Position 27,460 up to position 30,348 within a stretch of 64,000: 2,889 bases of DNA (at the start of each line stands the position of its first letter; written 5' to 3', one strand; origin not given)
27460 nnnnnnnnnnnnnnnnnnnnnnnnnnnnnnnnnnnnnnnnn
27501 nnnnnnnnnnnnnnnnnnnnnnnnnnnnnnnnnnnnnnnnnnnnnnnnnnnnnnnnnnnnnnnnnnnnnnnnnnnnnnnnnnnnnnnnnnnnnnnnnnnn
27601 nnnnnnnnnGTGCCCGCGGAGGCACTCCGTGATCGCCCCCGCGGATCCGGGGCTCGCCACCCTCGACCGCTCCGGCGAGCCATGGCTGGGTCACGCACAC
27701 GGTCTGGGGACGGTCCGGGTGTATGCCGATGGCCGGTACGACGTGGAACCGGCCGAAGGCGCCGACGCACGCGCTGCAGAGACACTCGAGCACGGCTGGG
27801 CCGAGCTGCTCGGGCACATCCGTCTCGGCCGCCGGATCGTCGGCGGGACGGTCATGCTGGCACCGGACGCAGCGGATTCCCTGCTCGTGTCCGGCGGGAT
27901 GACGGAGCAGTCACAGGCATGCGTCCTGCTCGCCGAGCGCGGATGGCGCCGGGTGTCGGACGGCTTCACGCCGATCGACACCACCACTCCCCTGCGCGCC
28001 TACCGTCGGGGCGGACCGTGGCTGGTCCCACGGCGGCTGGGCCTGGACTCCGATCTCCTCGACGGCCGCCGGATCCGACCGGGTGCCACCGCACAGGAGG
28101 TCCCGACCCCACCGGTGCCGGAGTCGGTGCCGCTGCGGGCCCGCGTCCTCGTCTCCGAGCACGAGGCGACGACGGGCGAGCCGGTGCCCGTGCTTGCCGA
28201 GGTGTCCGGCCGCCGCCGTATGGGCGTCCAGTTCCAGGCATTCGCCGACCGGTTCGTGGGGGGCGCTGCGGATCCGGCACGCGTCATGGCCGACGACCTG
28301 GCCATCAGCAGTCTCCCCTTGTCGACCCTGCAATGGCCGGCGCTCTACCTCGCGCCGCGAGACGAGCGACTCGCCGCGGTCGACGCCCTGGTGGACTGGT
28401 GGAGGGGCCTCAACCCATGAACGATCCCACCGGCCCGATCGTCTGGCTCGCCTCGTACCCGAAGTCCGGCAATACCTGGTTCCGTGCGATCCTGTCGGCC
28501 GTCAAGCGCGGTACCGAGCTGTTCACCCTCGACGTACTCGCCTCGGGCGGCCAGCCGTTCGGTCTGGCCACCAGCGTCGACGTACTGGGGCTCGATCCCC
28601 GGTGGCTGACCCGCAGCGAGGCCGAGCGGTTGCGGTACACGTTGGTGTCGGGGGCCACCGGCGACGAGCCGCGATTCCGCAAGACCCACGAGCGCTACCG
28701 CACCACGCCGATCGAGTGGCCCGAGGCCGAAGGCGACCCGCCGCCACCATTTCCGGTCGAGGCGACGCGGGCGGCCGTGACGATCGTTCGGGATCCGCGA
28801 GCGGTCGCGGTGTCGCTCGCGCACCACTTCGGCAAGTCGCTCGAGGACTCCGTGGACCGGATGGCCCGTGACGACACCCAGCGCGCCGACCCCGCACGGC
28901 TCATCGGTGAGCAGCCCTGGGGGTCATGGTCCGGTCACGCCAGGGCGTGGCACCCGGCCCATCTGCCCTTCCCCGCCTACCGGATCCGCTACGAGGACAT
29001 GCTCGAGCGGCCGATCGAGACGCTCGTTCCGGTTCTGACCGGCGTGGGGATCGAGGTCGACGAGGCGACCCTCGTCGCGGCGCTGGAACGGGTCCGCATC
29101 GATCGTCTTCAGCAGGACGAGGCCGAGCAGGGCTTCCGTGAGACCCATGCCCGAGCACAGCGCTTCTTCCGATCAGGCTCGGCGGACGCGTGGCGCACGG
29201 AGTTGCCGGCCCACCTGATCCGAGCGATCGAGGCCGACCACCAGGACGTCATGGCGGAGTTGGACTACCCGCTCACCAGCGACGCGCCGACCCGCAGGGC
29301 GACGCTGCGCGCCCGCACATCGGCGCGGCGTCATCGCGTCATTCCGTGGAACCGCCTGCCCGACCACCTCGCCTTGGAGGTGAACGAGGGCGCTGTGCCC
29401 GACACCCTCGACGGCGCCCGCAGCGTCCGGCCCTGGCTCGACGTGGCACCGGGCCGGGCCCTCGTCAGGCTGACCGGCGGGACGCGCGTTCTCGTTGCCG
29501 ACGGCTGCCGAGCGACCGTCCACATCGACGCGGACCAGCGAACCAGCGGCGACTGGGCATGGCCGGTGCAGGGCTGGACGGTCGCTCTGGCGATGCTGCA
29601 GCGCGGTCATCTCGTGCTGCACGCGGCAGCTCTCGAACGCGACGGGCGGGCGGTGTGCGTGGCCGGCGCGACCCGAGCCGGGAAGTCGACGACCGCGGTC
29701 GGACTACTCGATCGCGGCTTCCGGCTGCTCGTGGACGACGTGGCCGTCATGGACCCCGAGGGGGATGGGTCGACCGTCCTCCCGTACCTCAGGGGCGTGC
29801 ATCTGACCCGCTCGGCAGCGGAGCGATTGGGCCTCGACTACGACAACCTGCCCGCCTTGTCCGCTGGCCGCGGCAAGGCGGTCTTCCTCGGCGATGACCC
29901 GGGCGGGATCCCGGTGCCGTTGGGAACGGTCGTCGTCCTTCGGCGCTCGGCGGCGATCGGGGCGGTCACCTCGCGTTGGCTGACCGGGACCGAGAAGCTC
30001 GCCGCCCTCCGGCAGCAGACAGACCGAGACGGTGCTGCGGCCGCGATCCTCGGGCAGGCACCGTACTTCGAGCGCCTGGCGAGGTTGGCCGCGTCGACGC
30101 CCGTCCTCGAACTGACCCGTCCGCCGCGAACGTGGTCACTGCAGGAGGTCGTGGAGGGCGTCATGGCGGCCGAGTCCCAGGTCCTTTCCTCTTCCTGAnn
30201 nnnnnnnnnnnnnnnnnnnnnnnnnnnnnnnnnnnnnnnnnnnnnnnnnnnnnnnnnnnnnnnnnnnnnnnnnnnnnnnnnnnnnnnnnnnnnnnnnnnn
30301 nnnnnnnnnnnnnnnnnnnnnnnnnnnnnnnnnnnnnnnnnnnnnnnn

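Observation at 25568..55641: About 30 kb dispersed, multi-precursor lasso-type RiPP super-cluster with an exceptional tailoring complement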

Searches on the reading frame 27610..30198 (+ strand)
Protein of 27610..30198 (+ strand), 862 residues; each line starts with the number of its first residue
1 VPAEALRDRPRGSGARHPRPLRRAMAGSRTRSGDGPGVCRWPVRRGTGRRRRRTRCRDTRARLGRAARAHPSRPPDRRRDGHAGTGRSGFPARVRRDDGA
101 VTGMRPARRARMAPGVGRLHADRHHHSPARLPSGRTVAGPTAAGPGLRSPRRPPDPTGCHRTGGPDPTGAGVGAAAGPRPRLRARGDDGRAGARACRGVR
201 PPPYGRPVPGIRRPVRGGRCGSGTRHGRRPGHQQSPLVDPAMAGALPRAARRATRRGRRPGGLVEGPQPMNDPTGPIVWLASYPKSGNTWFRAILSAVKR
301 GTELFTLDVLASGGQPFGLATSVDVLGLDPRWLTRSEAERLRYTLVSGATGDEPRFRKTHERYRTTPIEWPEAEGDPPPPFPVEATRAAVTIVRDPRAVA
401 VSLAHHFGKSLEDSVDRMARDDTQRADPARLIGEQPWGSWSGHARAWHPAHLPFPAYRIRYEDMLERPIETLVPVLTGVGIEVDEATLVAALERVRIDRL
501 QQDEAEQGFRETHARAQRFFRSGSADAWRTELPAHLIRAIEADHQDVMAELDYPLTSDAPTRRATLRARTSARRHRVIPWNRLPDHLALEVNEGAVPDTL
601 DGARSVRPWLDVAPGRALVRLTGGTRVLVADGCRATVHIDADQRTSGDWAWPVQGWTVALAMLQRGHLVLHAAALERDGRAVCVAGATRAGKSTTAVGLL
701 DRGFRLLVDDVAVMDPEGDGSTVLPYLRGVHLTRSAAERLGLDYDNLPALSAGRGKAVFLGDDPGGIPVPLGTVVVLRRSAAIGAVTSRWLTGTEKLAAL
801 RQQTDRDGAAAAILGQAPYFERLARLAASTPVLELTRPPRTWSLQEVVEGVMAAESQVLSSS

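Call 5: search_protein_families(library=pfam, proteins=[window:27610-30198:+], max_evalue=0.01)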
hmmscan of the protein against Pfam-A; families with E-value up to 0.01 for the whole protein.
window:27610-30198:+ (862 aa): 3 families
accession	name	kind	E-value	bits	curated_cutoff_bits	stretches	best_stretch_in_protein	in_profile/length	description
PF00685.33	Sulfotransfer_1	-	1.2e-18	67.9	22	1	390-550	94-253/255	Sulfotransferase domain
PF07475.17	Hpr_kinase_C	-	0.0014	18.6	33.3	1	670-714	9-53/171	HPr Serine kinase C-terminal domain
PF13469.12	Sulfotransfer_3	-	0.0016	19.1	27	0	390-485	128-216/216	Sulfotransferase family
